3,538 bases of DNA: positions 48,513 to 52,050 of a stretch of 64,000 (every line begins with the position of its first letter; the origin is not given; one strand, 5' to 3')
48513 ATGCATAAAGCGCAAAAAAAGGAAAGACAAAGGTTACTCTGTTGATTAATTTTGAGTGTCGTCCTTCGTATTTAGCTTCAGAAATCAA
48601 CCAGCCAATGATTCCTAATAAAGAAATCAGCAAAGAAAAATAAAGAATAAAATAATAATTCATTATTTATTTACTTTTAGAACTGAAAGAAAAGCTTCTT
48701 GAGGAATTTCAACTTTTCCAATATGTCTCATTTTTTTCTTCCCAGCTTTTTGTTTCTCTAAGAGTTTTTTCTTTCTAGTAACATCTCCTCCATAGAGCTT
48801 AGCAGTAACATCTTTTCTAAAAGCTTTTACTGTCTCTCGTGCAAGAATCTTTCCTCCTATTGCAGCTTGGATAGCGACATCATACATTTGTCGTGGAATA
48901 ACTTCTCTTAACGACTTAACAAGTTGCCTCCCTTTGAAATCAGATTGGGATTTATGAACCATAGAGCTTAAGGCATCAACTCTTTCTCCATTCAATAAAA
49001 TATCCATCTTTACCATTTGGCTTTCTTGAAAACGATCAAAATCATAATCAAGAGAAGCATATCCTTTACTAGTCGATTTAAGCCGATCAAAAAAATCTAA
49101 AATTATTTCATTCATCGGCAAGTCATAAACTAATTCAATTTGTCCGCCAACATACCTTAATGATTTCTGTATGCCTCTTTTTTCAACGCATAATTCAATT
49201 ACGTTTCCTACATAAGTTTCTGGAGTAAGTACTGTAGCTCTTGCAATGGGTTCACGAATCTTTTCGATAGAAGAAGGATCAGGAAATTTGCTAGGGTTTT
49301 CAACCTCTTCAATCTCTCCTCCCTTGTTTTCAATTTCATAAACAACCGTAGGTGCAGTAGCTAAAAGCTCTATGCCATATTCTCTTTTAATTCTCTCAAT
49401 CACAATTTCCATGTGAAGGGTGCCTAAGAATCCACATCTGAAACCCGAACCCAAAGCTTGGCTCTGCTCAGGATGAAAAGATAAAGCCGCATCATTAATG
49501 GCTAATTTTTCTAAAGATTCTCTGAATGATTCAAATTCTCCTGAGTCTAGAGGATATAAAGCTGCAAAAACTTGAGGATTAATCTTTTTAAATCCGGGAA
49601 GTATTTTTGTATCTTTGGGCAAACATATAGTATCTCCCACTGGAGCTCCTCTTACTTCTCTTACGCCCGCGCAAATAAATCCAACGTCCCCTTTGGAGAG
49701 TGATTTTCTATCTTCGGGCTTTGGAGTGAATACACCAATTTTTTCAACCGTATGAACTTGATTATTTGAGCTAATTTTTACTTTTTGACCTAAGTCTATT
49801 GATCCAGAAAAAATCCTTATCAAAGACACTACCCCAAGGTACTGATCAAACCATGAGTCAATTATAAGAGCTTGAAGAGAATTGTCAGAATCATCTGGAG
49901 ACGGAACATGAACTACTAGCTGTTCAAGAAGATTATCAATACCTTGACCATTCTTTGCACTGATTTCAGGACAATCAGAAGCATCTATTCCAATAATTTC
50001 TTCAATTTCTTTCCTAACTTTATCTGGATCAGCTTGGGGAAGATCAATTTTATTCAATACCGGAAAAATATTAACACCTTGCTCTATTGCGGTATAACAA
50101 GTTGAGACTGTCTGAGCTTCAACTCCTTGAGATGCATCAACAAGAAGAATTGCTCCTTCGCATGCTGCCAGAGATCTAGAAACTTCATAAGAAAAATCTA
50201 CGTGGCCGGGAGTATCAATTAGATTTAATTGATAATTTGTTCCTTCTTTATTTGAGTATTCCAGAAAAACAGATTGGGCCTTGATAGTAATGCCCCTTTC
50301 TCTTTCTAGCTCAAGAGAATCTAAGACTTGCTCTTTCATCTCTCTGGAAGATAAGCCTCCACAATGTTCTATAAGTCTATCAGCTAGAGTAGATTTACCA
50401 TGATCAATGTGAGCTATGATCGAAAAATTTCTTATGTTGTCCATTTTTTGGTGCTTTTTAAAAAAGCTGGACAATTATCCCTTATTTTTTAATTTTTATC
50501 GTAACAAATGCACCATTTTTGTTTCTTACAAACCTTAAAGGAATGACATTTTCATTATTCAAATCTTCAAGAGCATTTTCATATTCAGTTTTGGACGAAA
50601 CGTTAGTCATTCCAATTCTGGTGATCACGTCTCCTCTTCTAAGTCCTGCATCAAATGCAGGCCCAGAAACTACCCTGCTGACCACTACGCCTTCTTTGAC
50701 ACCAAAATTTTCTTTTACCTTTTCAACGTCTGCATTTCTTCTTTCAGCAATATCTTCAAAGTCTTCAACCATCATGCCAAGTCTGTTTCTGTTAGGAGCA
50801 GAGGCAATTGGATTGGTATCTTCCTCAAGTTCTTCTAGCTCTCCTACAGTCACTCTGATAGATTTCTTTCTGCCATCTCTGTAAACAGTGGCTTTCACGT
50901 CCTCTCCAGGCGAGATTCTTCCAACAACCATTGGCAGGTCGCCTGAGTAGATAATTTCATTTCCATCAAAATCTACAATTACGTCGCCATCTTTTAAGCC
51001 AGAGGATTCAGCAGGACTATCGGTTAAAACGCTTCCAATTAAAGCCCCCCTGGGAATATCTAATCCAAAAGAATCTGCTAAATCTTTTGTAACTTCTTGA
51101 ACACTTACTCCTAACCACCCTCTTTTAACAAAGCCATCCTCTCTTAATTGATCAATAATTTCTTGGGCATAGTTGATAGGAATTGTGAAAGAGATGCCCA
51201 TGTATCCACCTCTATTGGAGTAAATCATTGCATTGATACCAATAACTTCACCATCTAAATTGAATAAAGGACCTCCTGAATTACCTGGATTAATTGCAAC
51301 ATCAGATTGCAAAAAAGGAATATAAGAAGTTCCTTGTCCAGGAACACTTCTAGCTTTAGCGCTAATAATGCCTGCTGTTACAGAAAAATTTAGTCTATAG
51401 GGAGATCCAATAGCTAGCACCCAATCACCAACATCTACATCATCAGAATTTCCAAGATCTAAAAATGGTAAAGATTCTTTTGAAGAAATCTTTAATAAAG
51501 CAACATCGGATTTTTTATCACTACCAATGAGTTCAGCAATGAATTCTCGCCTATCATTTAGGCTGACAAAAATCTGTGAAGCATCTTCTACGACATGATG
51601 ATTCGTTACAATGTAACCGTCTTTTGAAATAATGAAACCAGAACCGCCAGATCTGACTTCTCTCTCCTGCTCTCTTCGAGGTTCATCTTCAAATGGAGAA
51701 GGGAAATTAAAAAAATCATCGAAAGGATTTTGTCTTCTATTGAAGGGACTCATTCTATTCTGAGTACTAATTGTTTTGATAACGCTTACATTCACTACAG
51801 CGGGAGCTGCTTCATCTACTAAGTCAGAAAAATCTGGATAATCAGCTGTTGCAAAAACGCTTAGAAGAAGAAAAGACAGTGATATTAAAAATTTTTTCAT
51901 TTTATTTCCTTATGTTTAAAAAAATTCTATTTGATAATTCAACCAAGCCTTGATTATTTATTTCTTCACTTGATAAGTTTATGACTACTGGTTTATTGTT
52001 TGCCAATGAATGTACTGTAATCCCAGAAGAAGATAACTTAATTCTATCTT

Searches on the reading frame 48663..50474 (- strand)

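Call 74: search_protein_families(library=pfam, proteins=[window:48663-50474:-], max_evalue=0.00001)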
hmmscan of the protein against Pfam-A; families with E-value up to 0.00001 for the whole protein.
window:48663-50474:- (603 aa): 5 families
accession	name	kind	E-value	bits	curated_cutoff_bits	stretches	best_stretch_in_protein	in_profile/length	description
PF00009.33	GTP_EFTU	-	4.5e-55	186.6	26.5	1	13-192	2-188/188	Elongation factor Tu GTP binding domain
PF06421.17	LepA_C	-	7.4e-48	161.6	29.7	1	494-600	1-107/107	GTP-binding protein LepA C-terminus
PF00679.30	EFG_C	-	2.1e-19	69.7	27.9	1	406-491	2-87/89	Elongation factor G C-terminus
PF03144.31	GTP_EFTU_D2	-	5.7e-08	33.5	30.3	1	214-284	1-73/73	Elongation factor Tu domain 2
PF14492.12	EFG_III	-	2.5e-06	27.9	27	1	300-370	4-71/75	Elongation Factor G, domain III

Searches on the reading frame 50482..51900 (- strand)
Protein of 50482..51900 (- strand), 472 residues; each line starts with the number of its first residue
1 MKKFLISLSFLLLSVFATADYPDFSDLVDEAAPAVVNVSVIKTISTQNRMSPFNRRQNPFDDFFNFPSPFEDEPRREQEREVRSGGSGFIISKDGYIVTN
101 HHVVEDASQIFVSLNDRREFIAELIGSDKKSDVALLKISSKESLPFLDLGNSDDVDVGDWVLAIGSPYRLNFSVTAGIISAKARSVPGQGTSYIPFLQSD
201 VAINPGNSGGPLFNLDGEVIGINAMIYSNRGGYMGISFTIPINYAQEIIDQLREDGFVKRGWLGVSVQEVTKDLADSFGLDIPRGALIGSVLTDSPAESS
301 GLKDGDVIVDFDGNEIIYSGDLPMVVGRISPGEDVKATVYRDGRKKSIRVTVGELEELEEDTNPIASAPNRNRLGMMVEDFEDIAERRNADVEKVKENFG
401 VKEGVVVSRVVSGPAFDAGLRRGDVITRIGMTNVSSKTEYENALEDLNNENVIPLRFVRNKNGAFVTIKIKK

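Call 74: search_protein_families(library=pfam, proteins=[window:50482-51900:-], max_evalue=0.00001)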
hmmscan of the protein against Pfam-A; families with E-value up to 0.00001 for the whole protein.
window:50482-51900:- (472 aa): 6 families
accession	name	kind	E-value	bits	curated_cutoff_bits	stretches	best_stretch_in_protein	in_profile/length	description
PF13365.12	Trypsin_2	-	5.2e-35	121.7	27.6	1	86-222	1-144/144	Trypsin-like peptidase domain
PF13180.12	PDZ_2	-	3e-24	85.6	27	2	262-352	2-80/80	PDZ domain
PF00089.32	Trypsin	-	1.8e-17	64.3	20.6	1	86-248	27-219/220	Trypsin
PF17820.7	PDZ_6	-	3.4e-14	52.8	27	0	288-329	2-40/54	PDZ domain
PF00595.29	PDZ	-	6.4e-13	49.3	23.2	0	394-442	23-65/81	PDZ domain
PF10459.15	Peptidase_S46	-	1.9e-07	30.6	22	0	83-107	46-70/698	Peptidase S46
